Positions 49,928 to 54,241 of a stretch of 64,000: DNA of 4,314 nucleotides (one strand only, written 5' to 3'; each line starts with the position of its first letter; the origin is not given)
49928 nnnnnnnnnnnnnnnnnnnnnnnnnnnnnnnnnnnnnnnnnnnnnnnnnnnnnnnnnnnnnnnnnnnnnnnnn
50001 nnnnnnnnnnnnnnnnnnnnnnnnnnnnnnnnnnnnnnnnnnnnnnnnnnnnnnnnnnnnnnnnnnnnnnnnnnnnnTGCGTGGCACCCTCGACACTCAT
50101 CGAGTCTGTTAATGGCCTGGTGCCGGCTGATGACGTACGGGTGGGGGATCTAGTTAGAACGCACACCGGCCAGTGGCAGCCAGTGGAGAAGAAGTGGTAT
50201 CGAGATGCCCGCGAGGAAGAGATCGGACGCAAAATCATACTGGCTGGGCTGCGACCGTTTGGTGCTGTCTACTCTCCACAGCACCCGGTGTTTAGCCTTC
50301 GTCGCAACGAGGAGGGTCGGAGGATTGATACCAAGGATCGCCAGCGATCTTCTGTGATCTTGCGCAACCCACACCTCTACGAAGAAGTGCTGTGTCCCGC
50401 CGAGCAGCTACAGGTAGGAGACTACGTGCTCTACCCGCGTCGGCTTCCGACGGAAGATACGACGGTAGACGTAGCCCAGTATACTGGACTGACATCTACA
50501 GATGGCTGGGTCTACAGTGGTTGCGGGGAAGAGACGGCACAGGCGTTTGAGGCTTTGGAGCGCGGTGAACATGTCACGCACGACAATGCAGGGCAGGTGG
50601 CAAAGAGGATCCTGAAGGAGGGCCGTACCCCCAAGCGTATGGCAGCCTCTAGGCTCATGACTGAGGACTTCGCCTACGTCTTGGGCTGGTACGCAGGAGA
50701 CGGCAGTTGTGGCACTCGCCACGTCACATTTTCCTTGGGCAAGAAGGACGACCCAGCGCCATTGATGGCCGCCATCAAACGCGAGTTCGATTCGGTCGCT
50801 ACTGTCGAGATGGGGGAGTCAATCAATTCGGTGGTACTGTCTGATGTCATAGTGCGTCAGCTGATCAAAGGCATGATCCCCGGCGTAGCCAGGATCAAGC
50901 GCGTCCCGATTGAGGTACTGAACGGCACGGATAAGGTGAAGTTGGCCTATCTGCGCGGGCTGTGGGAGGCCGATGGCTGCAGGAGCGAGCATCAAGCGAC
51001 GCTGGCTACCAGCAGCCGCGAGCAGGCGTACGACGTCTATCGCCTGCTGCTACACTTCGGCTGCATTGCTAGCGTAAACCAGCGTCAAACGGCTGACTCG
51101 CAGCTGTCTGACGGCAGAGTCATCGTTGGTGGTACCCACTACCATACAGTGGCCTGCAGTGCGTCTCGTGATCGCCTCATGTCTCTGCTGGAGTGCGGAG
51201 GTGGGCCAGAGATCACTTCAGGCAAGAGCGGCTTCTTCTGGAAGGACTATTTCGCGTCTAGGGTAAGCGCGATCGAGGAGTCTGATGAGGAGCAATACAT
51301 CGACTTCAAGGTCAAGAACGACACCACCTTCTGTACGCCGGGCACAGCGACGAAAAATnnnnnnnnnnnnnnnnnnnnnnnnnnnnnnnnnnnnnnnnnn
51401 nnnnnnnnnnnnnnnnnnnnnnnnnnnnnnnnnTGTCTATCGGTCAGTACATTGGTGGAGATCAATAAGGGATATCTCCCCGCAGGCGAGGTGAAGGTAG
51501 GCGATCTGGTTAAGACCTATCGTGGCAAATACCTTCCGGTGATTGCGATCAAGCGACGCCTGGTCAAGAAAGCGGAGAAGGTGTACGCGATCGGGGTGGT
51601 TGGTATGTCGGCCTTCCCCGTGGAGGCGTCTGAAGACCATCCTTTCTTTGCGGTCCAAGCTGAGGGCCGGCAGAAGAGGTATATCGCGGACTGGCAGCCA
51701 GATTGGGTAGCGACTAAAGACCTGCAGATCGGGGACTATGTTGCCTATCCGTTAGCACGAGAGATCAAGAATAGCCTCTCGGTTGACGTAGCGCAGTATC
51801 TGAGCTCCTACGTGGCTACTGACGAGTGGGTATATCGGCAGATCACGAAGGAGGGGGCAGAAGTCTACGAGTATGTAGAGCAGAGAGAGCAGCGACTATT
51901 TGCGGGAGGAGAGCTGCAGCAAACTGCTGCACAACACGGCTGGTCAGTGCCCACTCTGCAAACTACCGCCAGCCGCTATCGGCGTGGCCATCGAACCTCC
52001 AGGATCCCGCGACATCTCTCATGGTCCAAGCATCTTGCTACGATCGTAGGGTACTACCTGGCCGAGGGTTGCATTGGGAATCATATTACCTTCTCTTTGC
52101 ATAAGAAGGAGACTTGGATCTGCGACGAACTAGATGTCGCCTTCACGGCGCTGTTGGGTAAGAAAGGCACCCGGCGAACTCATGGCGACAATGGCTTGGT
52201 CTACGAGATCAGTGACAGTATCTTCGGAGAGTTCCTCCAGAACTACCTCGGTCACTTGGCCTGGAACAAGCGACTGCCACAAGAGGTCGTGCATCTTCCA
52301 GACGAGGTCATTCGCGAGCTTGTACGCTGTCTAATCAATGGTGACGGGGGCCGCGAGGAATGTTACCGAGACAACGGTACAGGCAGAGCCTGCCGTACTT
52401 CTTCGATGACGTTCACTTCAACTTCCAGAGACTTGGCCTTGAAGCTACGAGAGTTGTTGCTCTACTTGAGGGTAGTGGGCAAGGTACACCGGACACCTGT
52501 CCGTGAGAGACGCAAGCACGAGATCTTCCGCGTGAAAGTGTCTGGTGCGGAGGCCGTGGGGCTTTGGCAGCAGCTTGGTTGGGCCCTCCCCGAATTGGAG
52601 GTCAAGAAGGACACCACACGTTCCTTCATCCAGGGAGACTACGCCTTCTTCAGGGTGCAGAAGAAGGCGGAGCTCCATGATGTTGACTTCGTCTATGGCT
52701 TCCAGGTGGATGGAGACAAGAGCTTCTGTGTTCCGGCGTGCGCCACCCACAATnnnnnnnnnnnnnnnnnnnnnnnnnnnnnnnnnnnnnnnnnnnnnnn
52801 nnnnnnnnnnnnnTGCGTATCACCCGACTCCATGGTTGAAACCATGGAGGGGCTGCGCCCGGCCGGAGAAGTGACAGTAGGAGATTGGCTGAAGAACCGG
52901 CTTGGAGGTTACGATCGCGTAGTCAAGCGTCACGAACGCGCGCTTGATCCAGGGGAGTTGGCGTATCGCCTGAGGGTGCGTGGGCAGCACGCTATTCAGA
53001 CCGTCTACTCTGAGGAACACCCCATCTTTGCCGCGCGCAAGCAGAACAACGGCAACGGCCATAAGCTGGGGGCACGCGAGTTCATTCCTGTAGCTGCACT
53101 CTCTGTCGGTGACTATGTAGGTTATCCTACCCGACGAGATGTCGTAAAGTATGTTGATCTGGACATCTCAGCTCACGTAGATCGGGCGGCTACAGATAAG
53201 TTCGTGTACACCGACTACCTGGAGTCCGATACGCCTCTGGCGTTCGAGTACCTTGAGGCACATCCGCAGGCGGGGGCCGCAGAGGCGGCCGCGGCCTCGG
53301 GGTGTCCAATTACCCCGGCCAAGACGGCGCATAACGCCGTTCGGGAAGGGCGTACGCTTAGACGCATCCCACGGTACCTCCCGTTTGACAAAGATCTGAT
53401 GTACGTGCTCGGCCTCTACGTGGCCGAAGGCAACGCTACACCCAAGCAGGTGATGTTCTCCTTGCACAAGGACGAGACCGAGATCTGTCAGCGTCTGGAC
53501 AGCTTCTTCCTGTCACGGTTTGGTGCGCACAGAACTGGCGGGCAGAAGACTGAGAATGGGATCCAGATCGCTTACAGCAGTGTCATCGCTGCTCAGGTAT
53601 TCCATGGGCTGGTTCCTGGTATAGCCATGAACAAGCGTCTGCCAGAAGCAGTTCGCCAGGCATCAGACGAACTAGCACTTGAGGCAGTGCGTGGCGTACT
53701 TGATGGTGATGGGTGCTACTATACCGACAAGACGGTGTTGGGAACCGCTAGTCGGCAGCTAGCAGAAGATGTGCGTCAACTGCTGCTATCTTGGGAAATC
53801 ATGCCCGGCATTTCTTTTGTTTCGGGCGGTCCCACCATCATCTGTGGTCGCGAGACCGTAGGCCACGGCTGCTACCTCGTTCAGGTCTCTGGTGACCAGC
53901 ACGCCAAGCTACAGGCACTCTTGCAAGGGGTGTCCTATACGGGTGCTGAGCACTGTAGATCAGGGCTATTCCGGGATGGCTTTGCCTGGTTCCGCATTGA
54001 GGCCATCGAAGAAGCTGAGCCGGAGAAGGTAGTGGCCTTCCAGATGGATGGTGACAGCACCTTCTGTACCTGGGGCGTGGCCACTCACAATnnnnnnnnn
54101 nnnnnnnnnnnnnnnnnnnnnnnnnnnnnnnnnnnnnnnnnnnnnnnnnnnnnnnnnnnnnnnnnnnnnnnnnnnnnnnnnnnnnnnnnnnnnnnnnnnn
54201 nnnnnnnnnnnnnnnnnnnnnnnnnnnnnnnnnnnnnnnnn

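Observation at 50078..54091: Three paralogous inteins packed into a ~45-residue stretch of the portal protein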

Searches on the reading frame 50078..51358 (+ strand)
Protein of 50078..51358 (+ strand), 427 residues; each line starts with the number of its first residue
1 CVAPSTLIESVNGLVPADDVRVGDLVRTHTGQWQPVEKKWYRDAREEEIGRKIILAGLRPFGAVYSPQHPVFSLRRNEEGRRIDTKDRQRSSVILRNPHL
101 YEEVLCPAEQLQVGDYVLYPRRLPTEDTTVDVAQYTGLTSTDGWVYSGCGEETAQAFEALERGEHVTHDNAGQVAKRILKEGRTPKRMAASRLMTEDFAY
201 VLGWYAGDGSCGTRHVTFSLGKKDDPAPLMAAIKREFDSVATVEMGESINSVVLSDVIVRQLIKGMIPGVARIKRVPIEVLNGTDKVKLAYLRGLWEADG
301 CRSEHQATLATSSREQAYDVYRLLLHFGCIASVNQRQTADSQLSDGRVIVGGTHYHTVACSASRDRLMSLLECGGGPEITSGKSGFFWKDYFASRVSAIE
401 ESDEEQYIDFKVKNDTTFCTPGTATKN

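Call 4: search_protein_families(library=pfam, proteins=[window:50078-51358:+], max_evalue=0.1)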
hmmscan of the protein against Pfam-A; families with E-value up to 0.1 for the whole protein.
window:50078-51358:+ (427 aa): 2 families
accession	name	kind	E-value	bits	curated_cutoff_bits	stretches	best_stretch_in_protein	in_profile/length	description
PF14528.11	LAGLIDADG_3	-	4.2e-12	46.6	22.5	1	287-353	2-72/82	LAGLIDADG-like domain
PF13403.11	Hint_2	-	3.3e-05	24.7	28.4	1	1-47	2-48/147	Hint domain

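Call 5: search_protein_families(library=phrogs, proteins=[window:50078-51358:+], max_evalue=0.01)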
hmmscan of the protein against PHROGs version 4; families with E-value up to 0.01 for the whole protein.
window:50078-51358:+ (427 aa): 0 families

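Call 25: search_solved_structures(query=window:50078-51358:+, max_evalue=0.01)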
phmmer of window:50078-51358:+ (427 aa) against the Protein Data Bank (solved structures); distinct sequences matched with E-value up to 0.01: 0.

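Call 26: search_solved_structures(query=A1, max_evalue=0.01, show_alignments=1)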
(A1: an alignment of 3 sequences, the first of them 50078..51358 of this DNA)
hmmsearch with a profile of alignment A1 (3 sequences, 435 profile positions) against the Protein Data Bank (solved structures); distinct sequences matched with E-value up to 0.01: 4.
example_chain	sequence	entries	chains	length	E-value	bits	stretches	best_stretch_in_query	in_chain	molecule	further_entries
2cw7_A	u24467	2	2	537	1.9e-10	43.2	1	192-338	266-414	Endonuclease PI-PkoII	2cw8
7qsu_A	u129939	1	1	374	2e-08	36.5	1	189-378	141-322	V-ATPase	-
7qss_A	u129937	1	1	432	2.6e-08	36.1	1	189-378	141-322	V-type ATP synthase alpha chain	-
6qaz_A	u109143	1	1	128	0.0066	18.3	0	394-435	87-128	cyanophage-like gp41-1 intein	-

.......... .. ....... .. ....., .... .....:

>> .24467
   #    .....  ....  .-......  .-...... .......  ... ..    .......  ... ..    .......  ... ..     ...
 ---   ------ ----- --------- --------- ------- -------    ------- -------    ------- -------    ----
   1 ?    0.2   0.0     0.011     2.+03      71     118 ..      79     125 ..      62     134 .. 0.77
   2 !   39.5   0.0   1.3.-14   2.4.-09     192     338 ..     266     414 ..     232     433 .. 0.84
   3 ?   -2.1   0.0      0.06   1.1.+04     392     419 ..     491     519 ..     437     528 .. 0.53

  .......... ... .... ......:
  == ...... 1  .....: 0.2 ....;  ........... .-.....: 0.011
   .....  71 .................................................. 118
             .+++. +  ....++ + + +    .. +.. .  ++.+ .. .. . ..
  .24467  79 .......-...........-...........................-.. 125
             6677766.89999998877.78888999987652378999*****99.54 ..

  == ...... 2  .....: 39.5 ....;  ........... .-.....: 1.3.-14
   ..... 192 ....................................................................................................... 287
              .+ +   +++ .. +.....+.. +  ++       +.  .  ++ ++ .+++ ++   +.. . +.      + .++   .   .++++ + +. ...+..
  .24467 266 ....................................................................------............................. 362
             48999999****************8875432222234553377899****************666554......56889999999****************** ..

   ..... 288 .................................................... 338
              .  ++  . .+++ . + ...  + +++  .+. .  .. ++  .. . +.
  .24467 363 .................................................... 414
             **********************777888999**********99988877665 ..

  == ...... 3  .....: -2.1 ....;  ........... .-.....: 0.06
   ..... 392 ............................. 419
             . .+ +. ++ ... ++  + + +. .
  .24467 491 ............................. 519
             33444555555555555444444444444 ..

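Call 65: search_protein_families(library=ncbifam, proteins=[window:50078-51358:+], max_evalue=0.01)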
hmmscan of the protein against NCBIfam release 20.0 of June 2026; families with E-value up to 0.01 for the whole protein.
window:50078-51358:+ (427 aa): 7 families
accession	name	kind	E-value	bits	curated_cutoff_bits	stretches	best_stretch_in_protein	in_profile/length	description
NF045703.1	rSAM_Tes_intein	exception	6.9e-09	34.1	1700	1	188-414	361-595/1040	tetraether lipid synthase Tes, intein-containing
NF006207.0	PRK08332.1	equivalog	1.8e-07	28.8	2400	1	191-337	998-1147/1684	vitamin B12-dependent ribonucleotide reductase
NF005852.0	PRK07773.1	equivalog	1.4e-06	26.9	780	1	274-352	598-683/886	replicative DNA helicase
NF038098.1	GyrA_w_intein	exception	3.9e-05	21.7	1850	1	259-342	307-395/1232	intein-containing DNA gyrase subunit A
NF011287.0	PRK14698.1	equivalog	0.00013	20.1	1238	1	171-352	365-550/1017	V-type ATP synthase subunit A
NF003157.0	PRK04132.1-2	equivalog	0.0005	18.1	1103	1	271-337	251-315/864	replication factor C small subunit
NF011418.0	PRK14845.1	equivalog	0.0086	13.8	756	0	71-337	84-281/1049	translation initiation factor IF-2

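Call 73: predict_structure(alignment_id=A1)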
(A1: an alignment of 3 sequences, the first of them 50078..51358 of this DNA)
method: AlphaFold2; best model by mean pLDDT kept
length: 427 residues; sequences in the alignment: 3
mean_pLDDT: 49.7   pTM: 0.36
mean pLDDT of the five models: 49.7, 46.2, 45.5, 38.7, 36.3
residues with pLDDT >= 90: 0; 70-90: 86; 50-70: 98; < 50: 243
segments of 3 or more residues with pLDDT < 50: 57-61, 84-89, 120-150, 184-314, 319-329, 336-355, 363-384, 417-427
pLDDT, mean of each block of 10 residues (from residue 1): 68 67 73 78 74 57 65 63 47 56 75 69 26 25 38 63 68 68 43 38 35 30 38 41 30 31 30 36 41 37 38 49 47 51 34 49 47 27 46 69 74 58 30
secondary structure, 60 per line:
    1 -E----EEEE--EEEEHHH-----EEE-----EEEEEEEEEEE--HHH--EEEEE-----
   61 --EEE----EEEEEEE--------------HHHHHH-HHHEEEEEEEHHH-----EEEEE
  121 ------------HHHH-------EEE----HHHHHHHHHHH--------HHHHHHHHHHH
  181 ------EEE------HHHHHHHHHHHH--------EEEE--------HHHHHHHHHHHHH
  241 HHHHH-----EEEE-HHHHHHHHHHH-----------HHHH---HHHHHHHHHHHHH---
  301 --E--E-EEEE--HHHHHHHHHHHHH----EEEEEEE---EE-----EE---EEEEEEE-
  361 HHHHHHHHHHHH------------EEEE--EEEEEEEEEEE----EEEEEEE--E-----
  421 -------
elements in order: E7-10 E13-16 E25-27 E33-43 E51-55 E63-65 E70-76 H91-96 E101-107 E116-120 H133-136 E144-146 H151-161 H170-180 E187-189 H196-207 E216-219 H228-245 E251-254 H256-266 H278-281 H285-297 E308-311 H314-326 E331-337 E353-359 H361-372 E385-388 E391-401 E406-412

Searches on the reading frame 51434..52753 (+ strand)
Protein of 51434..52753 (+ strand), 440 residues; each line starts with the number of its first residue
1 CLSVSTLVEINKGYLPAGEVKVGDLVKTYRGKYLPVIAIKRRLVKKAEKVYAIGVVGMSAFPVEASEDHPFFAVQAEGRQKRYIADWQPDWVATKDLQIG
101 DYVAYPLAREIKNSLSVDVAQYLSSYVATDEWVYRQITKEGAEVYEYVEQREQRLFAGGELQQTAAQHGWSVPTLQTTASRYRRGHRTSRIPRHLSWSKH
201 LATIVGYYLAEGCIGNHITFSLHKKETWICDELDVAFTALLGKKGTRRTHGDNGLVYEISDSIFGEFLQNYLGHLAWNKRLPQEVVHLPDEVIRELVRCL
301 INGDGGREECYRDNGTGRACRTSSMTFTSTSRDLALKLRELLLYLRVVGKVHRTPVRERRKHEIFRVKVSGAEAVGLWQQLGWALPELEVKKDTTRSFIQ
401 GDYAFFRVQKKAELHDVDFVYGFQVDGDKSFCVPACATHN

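Call 4: search_protein_families(library=pfam, proteins=[window:51434-52753:+], max_evalue=0.1)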
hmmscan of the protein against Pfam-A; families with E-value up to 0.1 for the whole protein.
window:51434-52753:+ (440 aa): 3 families
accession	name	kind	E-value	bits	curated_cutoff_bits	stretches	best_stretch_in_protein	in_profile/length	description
PF14528.11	LAGLIDADG_3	-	9.8e-06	26.2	22.5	1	293-373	3-72/82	LAGLIDADG-like domain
PF13403.11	Hint_2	-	0.0032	18.3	28.4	1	1-48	2-49/147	Hint domain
PF14890.11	Intein_splicing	-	0.0059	16.9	35.8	1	62-440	60-155/155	Intein splicing domain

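Call 5: search_protein_families(library=phrogs, proteins=[window:51434-52753:+], max_evalue=0.01)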
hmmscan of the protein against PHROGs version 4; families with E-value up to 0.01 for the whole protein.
window:51434-52753:+ (440 aa): 3 families
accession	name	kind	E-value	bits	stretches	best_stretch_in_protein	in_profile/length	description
phrog_26446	-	DNA, RNA and nucleotide metabolism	4.9e-13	49.1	2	228-433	519-691/761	anaerobic ribonucleoside reductase large subunit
phrog_36001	-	unknown function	1.3e-05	24.6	1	1-112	97-199/715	-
phrog_21587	-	unknown function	4.1e-05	22.9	1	1-104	575-666/706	-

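Call 65: search_protein_families(library=ncbifam, proteins=[window:51434-52753:+], max_evalue=0.01)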
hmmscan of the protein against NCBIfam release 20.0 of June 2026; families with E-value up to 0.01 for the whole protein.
window:51434-52753:+ (440 aa): 3 families
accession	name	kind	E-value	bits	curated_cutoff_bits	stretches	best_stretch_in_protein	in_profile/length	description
NF045703.1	rSAM_Tes_intein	exception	9.6e-09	33.6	1700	1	180-427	348-595/1040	tetraether lipid synthase Tes, intein-containing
NF005852.0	PRK07773.1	equivalog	2.8e-06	25.9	780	1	273-374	592-686/886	replicative DNA helicase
NF011303.0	PRK14715.1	equivalog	0.00024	18.3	1585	1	199-306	1118-1227/1627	DNA-directed DNA polymerase II large subunit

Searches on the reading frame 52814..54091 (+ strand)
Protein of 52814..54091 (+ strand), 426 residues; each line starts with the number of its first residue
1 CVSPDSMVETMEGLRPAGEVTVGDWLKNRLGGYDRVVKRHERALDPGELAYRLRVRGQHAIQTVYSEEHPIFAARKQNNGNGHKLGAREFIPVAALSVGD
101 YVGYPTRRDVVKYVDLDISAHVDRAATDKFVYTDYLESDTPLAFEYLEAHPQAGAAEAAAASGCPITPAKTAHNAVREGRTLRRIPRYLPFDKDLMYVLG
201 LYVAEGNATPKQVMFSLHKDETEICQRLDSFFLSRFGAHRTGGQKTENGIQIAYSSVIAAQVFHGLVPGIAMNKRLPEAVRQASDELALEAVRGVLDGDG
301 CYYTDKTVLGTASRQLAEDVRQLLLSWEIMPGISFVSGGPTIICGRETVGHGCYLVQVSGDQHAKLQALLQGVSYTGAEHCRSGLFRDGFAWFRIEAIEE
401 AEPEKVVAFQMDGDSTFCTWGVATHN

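Call 4: search_protein_families(library=pfam, proteins=[window:52814-54091:+], max_evalue=0.1)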
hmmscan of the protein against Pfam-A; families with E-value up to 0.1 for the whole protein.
window:52814-54091:+ (426 aa): 2 families
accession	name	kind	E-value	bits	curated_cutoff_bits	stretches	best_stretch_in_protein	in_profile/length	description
PF14528.11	LAGLIDADG_3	-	4.9e-08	33.6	22.5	1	289-333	4-52/82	LAGLIDADG-like domain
PF13403.11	Hint_2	-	0.044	14.6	28.4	0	1-55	2-56/147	Hint domain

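Call 5: search_protein_families(library=phrogs, proteins=[window:52814-54091:+], max_evalue=0.01)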
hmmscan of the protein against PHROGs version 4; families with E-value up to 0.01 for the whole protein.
window:52814-54091:+ (426 aa): 2 families
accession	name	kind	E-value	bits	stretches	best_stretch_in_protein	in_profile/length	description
phrog_30356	-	DNA, RNA and nucleotide metabolism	8.9e-07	28.3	0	265-349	562-647/823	helicase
phrog_4645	-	DNA, RNA and nucleotide metabolism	0.00018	21.8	1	197-306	111-224/308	endonuclease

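Call 49: search_protein_representatives(protein=window:52814-54091:+)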
Query: 426 residues. Proteins with E-value up to 0.001 (for the whole library): 2106; up to 1e-10: 356; up to 1e-30: 51. The best 150 are listed.
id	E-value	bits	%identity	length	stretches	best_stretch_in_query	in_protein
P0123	5.0e-273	921.7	43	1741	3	1-426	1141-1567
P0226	5.7e-178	608.5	63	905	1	1-426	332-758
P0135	2.6e-170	583.3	37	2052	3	1-426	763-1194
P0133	6.6e-164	562.2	40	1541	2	1-426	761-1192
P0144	1.1e-159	548.4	60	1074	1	1-426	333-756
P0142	2.1e-153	527.6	39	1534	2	1-423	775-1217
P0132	1.2e-149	515.2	35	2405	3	1-424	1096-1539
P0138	2.0e-141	488.1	38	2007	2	1-426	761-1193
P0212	1.1e-108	380.2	41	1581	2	1-416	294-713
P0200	5.6e-105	368.1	45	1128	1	1-414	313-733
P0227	4.7e-104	365.0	47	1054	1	1-426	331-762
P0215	6.6e-104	364.6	41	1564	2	1-424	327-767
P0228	8.6e-91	321.4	44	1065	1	1-426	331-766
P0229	5.0e-88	312.2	41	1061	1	1-419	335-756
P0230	1.3e-85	304.3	42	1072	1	1-426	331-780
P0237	3.0e-43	164.7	34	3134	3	1-426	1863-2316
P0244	9.3e-35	136.8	30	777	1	1-426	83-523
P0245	2.1e-34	135.6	32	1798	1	1-426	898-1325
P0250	8.4e-33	130.3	30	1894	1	1-426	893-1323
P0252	9.3e-32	126.9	33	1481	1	1-426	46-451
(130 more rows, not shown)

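Call 52: search_protein_families(library=pfam, proteins=[P0237, P0245, P0250, P0252, P0244], max_evalue=0.00001)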
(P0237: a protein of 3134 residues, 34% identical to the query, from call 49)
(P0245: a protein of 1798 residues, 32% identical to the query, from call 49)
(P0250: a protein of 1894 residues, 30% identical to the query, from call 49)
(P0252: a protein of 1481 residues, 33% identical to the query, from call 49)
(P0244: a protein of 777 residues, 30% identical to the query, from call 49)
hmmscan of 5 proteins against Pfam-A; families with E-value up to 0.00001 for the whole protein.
P0237 (3134 aa): 1 family
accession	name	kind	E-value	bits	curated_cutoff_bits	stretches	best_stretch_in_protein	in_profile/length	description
PF14528.11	LAGLIDADG_3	-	1.5e-24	86.5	22.5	1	2164-2224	4-62/82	LAGLIDADG-like domain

P0245 (1798 aa): 1 family
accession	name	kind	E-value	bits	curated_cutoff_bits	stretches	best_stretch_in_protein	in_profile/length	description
PF14528.11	LAGLIDADG_3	-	5.8e-13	49.3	22.5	1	1185-1269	5-82/82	LAGLIDADG-like domain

P0250 (1894 aa): 1 family
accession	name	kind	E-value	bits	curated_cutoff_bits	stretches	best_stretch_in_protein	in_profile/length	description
PF14528.11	LAGLIDADG_3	-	1.9e-06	28.5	22.5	0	1178-1228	3-53/82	LAGLIDADG-like domain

P0252 (1481 aa): 4 families
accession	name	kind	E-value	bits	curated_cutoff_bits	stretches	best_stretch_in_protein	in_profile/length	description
PF14890.11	Intein_splicing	-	3.6e-08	33.8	35.8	0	787-1126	37-155/155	Intein splicing domain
PF14528.11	LAGLIDADG_3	-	6.9e-08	33.1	22.5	0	325-373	7-55/82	LAGLIDADG-like domain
PF13403.11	Hint_2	-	1.2e-07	32.6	28.4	0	46-93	2-49/147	Hint domain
PF07591.16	PT-HINT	-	1.5e-07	32.2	27.7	0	54-132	3-85/137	Pretoxin HINT domain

P0244 (777 aa): 1 family
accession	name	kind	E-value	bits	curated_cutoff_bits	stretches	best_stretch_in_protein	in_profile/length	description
PF14528.11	LAGLIDADG_3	-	2.2e-07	31.5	22.5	0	390-454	17-70/82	LAGLIDADG-like domain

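Call 65: search_protein_families(library=ncbifam, proteins=[window:52814-54091:+], max_evalue=0.01)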
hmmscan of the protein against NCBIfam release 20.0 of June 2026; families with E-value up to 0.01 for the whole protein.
window:52814-54091:+ (426 aa): 4 families
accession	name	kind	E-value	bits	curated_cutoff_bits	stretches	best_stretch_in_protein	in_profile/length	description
NF011491.0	PRK14898.1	equivalog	3.4e-10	38.6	783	1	109-329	194-380/860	DNA-directed RNA polymerase subunit A''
NF045703.1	rSAM_Tes_intein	exception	1.1e-05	23.5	1700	1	181-369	357-543/1040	tetraether lipid synthase Tes, intein-containing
NF003159.0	PRK04132.1-4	equivalog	0.002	16.2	999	1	184-368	166-340/852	replication factor C small subunit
NF038098.1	GyrA_w_intein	exception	0.0046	14.9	1850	1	249-375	297-430/1232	intein-containing DNA gyrase subunit A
